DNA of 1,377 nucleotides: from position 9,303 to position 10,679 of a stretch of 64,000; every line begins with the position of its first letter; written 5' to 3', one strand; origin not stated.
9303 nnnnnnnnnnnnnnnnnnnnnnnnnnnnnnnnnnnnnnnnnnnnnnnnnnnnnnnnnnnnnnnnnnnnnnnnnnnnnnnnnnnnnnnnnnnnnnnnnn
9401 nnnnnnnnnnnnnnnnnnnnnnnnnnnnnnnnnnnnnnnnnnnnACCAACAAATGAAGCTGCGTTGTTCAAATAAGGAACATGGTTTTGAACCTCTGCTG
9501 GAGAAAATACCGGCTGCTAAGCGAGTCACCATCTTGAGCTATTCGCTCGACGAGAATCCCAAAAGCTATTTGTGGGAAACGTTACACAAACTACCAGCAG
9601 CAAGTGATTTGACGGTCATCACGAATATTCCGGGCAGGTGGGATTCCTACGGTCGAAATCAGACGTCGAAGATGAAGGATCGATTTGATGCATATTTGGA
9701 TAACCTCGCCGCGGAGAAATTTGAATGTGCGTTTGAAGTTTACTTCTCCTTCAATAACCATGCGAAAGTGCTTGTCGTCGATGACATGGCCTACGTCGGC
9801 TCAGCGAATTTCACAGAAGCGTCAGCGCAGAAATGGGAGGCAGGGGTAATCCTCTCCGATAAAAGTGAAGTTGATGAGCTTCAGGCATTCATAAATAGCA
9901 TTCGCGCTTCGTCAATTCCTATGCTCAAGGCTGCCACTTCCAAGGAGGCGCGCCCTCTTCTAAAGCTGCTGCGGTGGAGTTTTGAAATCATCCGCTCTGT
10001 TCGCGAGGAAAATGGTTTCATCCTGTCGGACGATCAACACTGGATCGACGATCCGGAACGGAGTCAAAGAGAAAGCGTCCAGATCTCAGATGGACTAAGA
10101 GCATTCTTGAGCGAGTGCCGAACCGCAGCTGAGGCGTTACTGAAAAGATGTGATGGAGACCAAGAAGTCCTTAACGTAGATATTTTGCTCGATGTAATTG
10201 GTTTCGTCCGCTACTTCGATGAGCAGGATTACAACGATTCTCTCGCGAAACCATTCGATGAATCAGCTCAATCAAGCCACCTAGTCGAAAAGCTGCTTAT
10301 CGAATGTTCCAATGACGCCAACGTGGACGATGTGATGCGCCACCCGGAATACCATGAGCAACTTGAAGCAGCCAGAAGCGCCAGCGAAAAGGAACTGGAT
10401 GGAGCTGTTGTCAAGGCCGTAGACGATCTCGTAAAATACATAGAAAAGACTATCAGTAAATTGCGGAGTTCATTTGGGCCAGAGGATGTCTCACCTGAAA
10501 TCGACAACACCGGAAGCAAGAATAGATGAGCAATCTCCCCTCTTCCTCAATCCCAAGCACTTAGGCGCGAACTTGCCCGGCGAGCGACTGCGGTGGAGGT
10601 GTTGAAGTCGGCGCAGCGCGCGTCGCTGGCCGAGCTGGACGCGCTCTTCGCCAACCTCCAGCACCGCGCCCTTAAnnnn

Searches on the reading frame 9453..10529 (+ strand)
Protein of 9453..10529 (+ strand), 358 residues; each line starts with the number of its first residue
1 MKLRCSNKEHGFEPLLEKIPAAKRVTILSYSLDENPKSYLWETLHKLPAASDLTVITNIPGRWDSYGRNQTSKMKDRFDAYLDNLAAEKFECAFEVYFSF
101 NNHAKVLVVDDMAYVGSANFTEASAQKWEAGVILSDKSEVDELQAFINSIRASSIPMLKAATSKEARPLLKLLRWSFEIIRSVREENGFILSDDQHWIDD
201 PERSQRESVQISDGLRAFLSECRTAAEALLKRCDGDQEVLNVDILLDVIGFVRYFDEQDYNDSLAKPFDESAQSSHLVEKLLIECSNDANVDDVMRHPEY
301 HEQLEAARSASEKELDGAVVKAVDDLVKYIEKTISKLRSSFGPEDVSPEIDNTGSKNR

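Call 4: search_protein_families(library=pfam, max_evalue=0.1, proteins=[window:9453-10529:+])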
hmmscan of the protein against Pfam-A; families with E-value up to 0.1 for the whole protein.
window:9453-10529:+ (358 aa): 5 families
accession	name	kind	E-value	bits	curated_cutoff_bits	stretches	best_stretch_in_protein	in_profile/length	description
PF13091.12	PLDc_2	-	2.4e-09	37.6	27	1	21-149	8-130/132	PLD-like domain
PF09565.16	RE_NgoFVII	-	8.9e-07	28.8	23.8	1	98-156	89-154/162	NgoFVII restriction endonuclease N-terminal PLD domain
PF00614.28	PLDc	-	1.8e-06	28.2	21.9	1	100-123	3-27/28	Phospholipase D Active site motif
PF25656.1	DUF7945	-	0.081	13.6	27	0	278-312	79-113/123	Domain of unknown function (DUF7945)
PF09419.16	PGP_phosphatase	-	0.088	12.8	20.4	0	40-122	67-149/168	Mitochondrial PGP phosphatase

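Call 5: search_protein_families(library=ncbifam, max_evalue=0.1, proteins=[window:9453-10529:+])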
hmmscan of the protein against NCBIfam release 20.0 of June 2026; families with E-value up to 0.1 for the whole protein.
window:9453-10529:+ (358 aa): 3 families
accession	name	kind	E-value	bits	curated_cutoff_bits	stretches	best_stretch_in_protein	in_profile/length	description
NF038319.1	DISARM_DrmC_I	equivalog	4.9e-09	36.1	133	1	21-149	106-233/236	DISARM system phospholipase D-like protein DrmC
NF041068.1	DpdK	equivalog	0.0091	15.6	100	1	73-136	89-151/167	phospholipase D-like domain-containing protein DpdK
NF010490.0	PRK13912.1-1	equivalog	0.027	14.6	211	1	101-150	104-155/159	nuclease NucT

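Call 6: search_protein_families(library=padloc, max_evalue=0.1, proteins=[window:9453-10529:+])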
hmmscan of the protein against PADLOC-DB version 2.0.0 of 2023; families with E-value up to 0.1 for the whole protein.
window:9453-10529:+ (358 aa): 14 families
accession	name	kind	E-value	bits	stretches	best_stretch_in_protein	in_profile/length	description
PDLC02587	DrmC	-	2.9e-07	27.8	1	103-146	206-251/267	DrmC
PDLC02614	DrmC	-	5e-07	27.6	1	21-150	33-150/153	DrmC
PDLC02597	DrmC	-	1.2e-06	26.6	1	102-147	185-232/242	DrmC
PDLC02585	DrmC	-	4.9e-06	24.3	1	102-151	194-245/253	DrmC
PDLC02589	DrmC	-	8.9e-06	23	1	103-153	205-256/264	DrmC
PDLC03922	MkoB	-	1.3e-05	22.7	1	66-145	522-602/610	-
PDLC02588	DrmC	-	2.3e-05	22.2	1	102-148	193-241/256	DrmC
PDLC02607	DrmC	-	2.4e-05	21.8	1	102-155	203-258/265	DrmC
PDLC02604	DrmC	-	2.6e-05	22.7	1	99-137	29-69/92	DrmC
PDLC02601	DrmC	-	0.00027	18.4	1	99-135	232-270/295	DrmC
PDLC02609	DrmC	-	0.0003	18.8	1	25-140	112-222/241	DrmC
PDLC02612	DrmC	-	0.00087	16.9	1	102-140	174-213/235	DrmC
PDLC02901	DpdK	-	0.0033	15.1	1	74-129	93-146/173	DpdK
PDLC03829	ZacB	-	0.0072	13.2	1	101-157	296-357/586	-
